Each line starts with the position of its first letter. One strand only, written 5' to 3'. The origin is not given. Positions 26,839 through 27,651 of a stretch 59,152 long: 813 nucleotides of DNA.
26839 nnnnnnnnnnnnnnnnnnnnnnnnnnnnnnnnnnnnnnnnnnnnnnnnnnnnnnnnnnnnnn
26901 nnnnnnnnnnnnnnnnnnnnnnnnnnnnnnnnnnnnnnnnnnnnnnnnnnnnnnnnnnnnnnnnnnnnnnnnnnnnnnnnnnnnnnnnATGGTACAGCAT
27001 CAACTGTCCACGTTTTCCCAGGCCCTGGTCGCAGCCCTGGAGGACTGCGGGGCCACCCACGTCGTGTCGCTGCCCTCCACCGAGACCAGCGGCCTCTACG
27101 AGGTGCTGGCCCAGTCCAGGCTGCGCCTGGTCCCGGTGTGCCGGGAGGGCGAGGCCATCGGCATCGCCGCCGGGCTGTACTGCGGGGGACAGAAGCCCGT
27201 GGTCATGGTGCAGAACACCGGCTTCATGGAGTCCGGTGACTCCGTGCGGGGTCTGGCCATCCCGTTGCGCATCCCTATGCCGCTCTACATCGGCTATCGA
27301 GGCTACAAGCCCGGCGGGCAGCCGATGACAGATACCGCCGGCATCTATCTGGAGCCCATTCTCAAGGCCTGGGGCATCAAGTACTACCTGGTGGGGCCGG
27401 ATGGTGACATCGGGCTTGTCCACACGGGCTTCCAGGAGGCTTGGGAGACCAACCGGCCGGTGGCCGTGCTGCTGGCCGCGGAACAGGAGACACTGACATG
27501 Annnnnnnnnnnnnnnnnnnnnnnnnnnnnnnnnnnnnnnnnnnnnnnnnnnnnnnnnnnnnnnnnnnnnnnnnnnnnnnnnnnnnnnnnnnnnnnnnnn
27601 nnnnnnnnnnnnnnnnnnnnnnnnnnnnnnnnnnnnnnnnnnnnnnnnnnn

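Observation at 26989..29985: Split TPP-dependent 2-oxoacid decarboxylase directly upstream of a tungsten aldehyde:ferredoxin oxidoreductase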

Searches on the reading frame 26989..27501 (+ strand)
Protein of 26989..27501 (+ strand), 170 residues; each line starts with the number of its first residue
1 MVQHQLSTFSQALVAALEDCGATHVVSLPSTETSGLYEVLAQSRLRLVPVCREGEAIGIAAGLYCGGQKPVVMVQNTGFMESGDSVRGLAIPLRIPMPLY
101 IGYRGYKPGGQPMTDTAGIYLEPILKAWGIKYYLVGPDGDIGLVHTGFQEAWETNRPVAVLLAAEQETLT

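Call 7: search_protein_families(library=pfam, proteins=[window:26989-27501:+])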
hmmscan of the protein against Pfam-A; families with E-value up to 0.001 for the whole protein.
window:26989-27501:+ (170 aa): 1 family
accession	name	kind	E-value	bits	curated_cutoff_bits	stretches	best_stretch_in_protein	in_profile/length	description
PF02776.23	TPP_enzyme_N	-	7.9e-10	39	26.8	1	8-78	2-73/119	Thiamine pyrophosphate enzyme, N-terminal TPP binding domain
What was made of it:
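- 26989..27501 (+): Alpha subunit (170 aa): the pyrimidine-binding (N-terminal type) ThDP domain, carrying the catalytic Glu53. PF02776 at 7.9e-10 (call 7).
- Checked: Alpha is 26989-27501, 170 aa, and matches PF02776 TPP_enzyme_N (call 7).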

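Call 8: search_protein_families(library=ncbifam, proteins=[window:26989-27501:+])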
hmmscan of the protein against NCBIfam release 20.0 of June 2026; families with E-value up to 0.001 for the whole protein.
window:26989-27501:+ (170 aa): 3 families
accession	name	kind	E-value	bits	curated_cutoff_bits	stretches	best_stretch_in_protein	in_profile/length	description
TIGR03845.1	sulfopyru_alph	equivalog_domain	1.2e-24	87.1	147.95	1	11-164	2-157/160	sulfopyruvate decarboxylase subunit alpha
TIGR03297.1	Ppyr-DeCO2ase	equivalog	1.4e-11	44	312.5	1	25-163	5-151/360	phosphonopyruvate decarboxylase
NF005712.0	PRK07524.1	subfamily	0.00042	18.9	500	0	7-73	3-69/536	5-guanidino-2-oxopentanoate decarboxylase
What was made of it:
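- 26989..27501 (+): TIGR03845 ComD scores 87 bits against a cut-off of 148 (call 8).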

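Call 25: search_solved_structures(query=window:26989-27501:+, max_evalue=0.01, show_alignments=2)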
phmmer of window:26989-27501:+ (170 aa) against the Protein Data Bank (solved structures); distinct sequences matched with E-value up to 0.01: 3.
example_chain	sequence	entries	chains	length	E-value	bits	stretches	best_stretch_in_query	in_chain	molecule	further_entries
9iz3_A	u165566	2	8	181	1.9e-12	50.1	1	6-163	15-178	Putative phosphonopyruvate decarboxylase alpha subunit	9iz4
9u8q_A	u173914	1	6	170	1.3e-05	27.9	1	15-106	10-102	Thiamine pyrophosphate enzyme N-terminal TPP-binding domain-containing protein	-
9u8r_A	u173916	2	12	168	1.5e-05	27.7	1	16-106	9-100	Thiamine pyrophosphate enzyme N-terminal TPP-binding domain-containing protein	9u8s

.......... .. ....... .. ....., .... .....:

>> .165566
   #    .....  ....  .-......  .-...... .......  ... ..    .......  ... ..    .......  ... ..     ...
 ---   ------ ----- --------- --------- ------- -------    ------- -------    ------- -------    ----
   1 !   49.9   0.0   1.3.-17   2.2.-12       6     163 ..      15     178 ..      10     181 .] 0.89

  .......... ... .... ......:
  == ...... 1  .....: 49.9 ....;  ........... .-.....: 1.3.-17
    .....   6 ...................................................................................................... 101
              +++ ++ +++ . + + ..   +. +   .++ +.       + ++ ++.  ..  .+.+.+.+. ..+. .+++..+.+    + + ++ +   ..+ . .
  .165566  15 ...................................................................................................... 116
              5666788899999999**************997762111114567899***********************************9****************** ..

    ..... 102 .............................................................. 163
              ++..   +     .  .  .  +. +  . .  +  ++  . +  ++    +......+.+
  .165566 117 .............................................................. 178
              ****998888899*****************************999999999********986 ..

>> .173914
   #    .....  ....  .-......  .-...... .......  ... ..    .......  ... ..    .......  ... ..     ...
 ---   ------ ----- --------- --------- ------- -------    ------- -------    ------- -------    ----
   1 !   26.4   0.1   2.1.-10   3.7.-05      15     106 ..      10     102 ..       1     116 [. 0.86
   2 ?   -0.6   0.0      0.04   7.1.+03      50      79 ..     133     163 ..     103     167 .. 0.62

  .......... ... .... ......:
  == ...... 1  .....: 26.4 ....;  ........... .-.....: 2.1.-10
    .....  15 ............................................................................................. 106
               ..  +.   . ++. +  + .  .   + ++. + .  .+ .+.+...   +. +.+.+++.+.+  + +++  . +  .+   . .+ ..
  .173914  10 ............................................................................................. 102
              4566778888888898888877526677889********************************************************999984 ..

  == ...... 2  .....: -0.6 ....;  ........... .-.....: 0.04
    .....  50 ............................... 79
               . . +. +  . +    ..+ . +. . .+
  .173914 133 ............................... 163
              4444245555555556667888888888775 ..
